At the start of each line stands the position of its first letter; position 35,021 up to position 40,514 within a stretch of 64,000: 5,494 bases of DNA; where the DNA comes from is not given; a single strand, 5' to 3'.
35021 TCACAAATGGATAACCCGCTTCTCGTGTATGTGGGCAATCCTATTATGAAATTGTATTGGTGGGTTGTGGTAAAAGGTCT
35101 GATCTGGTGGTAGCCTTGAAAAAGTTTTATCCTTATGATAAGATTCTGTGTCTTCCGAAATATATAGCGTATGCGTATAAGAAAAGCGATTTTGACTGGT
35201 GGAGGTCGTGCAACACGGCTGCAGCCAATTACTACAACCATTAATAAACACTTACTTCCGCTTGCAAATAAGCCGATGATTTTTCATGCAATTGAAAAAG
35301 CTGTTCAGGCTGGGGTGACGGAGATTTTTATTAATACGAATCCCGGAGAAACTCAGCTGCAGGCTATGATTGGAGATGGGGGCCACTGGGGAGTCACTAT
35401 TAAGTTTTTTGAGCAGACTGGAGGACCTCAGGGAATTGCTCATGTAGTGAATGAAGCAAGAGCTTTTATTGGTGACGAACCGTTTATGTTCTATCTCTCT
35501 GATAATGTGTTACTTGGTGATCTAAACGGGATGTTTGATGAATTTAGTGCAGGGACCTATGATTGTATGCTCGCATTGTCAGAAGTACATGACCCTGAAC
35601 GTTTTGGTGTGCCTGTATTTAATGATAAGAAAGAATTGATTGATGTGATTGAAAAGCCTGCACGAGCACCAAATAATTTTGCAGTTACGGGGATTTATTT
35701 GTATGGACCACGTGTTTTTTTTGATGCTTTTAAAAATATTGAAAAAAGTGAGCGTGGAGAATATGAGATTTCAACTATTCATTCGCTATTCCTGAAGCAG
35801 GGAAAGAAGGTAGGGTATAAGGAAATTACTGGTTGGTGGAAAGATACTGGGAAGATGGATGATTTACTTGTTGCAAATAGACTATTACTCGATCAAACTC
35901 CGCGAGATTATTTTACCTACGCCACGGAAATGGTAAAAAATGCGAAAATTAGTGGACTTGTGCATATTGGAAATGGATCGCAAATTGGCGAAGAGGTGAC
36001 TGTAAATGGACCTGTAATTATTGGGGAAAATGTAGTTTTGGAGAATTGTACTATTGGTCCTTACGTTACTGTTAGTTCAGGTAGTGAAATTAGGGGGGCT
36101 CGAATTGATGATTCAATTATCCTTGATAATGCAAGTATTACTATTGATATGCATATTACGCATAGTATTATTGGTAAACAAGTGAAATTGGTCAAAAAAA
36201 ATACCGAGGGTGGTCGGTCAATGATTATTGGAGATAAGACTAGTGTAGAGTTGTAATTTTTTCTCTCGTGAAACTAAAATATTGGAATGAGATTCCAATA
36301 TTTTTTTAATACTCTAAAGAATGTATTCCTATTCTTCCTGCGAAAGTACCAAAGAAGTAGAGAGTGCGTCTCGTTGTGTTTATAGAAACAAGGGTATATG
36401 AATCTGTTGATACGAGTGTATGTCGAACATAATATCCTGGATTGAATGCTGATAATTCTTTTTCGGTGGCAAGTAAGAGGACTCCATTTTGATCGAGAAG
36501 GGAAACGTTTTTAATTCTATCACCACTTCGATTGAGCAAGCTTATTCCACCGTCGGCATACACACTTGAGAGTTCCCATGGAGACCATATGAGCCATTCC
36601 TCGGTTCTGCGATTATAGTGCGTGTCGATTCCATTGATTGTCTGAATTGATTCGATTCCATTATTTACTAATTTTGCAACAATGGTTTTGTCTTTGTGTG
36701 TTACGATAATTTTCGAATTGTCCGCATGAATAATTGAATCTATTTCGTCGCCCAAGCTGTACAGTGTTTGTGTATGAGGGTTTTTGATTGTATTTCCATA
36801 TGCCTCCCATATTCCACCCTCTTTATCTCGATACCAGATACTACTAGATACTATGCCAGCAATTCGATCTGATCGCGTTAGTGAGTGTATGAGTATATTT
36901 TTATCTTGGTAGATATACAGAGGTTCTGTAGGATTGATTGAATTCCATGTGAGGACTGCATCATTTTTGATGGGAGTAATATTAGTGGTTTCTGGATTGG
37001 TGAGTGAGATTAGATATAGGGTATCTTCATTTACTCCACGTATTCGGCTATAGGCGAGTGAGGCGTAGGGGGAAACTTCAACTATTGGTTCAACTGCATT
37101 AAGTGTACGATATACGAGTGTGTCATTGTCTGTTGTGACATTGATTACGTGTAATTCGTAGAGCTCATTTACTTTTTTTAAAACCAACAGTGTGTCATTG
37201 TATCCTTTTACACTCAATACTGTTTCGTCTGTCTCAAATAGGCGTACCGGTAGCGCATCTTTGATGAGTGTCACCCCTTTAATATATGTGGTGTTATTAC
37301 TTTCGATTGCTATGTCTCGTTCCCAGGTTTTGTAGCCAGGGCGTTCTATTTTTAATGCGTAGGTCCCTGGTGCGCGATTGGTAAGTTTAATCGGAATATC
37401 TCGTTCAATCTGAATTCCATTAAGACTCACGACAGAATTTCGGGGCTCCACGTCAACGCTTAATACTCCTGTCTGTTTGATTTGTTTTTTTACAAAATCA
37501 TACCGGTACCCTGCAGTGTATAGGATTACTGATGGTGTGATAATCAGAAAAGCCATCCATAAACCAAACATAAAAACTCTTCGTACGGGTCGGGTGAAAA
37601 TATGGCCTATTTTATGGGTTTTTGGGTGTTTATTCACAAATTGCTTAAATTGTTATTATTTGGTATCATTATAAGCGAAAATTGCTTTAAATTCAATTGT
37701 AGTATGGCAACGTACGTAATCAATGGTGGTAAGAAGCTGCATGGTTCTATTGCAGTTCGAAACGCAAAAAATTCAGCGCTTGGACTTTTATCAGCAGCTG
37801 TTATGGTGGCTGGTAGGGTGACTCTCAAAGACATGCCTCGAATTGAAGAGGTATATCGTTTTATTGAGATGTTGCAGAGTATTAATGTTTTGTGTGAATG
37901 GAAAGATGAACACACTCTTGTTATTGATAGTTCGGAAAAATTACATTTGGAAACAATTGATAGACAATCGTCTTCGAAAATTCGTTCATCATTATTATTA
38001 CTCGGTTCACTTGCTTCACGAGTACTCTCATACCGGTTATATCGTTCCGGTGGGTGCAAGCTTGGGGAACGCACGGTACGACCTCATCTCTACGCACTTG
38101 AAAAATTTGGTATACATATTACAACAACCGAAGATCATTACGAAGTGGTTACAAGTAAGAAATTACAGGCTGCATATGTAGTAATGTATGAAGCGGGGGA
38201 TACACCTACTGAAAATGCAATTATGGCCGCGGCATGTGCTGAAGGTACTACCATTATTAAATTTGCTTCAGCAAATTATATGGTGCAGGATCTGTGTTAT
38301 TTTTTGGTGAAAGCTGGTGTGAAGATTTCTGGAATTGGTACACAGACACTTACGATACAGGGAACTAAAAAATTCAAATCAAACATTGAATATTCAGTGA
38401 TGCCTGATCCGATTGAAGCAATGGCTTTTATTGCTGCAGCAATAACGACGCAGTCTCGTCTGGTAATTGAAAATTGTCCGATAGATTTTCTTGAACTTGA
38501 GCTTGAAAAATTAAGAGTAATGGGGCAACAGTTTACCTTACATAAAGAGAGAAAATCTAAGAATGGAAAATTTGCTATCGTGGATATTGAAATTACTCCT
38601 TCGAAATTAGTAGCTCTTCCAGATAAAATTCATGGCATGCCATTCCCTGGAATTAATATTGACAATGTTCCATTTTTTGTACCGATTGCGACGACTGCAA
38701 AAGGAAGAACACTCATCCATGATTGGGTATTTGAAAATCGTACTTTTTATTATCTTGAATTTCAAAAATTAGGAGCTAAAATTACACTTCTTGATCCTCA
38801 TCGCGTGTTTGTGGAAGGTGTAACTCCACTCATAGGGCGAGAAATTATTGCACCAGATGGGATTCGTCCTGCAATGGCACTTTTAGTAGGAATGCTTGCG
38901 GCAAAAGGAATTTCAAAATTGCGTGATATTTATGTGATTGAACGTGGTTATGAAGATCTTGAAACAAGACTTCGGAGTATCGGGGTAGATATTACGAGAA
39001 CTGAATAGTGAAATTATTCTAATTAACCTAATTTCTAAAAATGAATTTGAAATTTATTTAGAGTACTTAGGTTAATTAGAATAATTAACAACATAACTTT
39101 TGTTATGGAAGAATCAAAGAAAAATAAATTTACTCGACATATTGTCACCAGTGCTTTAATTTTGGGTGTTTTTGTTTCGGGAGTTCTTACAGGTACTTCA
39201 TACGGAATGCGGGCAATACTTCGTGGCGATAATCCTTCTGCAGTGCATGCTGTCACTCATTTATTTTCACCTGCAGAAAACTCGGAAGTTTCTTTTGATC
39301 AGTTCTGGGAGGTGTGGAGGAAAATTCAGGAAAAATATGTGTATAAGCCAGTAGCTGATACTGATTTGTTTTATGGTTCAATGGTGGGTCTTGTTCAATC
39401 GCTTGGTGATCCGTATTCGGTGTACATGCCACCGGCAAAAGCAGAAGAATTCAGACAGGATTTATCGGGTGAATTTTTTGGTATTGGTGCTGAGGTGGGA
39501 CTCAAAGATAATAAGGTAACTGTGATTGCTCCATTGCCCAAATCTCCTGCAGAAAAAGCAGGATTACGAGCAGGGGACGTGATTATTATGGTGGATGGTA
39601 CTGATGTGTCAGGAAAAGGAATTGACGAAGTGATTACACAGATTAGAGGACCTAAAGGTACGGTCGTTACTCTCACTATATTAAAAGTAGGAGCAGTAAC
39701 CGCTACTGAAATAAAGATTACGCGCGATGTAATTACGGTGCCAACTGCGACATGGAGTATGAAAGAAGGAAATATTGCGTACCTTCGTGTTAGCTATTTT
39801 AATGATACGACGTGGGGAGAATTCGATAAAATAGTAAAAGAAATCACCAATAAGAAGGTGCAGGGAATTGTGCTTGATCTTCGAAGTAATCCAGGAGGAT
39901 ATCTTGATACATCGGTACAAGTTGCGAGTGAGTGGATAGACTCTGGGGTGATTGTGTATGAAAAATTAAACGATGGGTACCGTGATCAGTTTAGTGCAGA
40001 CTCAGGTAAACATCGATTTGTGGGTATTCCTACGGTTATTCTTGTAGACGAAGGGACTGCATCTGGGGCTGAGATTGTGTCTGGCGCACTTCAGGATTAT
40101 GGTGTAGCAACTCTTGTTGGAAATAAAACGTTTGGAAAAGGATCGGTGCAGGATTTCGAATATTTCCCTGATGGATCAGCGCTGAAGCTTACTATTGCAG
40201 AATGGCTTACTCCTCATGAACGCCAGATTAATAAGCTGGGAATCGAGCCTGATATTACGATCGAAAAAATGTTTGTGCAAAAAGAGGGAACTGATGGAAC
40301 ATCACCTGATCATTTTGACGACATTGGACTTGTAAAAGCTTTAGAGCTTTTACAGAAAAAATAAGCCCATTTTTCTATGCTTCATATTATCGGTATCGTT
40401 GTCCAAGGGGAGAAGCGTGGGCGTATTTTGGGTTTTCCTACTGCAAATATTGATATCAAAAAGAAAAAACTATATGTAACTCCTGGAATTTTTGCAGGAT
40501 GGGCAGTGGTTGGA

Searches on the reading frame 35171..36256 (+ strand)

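Call 43: search_protein_families(library=pfam, proteins=[window:35171-36256:+], max_evalue=0.000001)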
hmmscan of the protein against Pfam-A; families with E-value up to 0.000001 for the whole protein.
window:35171-36256:+ (361 aa): 4 families
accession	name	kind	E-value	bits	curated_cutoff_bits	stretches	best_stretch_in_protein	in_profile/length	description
PF00483.29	NTP_transferase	-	1.2e-46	159.7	21.2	1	5-240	1-243/245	Nucleotidyl transferase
PF25084.1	LbH_EIF2B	-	4.4e-10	40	54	1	264-359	10-99/105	EIF2B subunit epsilon LbH domain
PF12804.13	NTP_transf_3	-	4.8e-08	33.8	27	1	7-115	2-99/160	MobA-like NTP transferase domain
PF00132.30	Hexapep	-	1.2e-07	31.6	27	0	264-292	2-30/36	Bacterial transferase hexapeptide (six repeats)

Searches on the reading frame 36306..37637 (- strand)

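Call 43: search_protein_families(library=pfam, proteins=[window:36306-37637:-], max_evalue=0.000001)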
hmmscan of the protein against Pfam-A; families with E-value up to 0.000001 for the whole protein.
window:36306-37637:- (443 aa): 1 family
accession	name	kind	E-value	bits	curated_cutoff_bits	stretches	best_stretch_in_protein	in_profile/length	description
PF08308.17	PEGA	-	3e-08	33.9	20.8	1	57-120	2-64/71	PEGA domain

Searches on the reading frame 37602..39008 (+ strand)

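Call 43: search_protein_families(library=pfam, proteins=[window:37602-39008:+], max_evalue=0.000001)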
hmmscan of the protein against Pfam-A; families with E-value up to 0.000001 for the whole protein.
window:37602-39008:+ (468 aa): 1 family
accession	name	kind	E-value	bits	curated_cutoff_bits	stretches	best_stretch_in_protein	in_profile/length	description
PF00275.25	EPSP_synthase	-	7.8e-51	173.5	22.8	1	41-456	2-416/417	EPSP synthase (3-phosphoshikimate 1-carboxyvinyltransferase)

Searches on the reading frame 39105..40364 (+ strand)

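Call 43: search_protein_families(library=pfam, proteins=[window:39105-40364:+], max_evalue=0.000001)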
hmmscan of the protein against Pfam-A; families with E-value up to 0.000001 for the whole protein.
window:39105-40364:+ (419 aa): 5 families
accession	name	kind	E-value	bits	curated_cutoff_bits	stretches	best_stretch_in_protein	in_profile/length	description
PF03572.23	Peptidase_S41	-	1.1e-51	175.1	24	1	223-385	1-164/165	Peptidase family S41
PF17820.7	PDZ_6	-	1.4e-13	50.8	27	1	141-193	3-53/54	PDZ domain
PF00595.29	PDZ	-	2.5e-12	47.4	23.2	1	121-193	8-81/81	PDZ domain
PF13180.12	PDZ_2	-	2.4e-09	37.8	27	1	127-204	3-79/80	PDZ domain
PF22694.1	CtpB_N-like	-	1.5e-08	35.4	27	1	46-108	20-81/85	Activating protease CtpB N-terminal domain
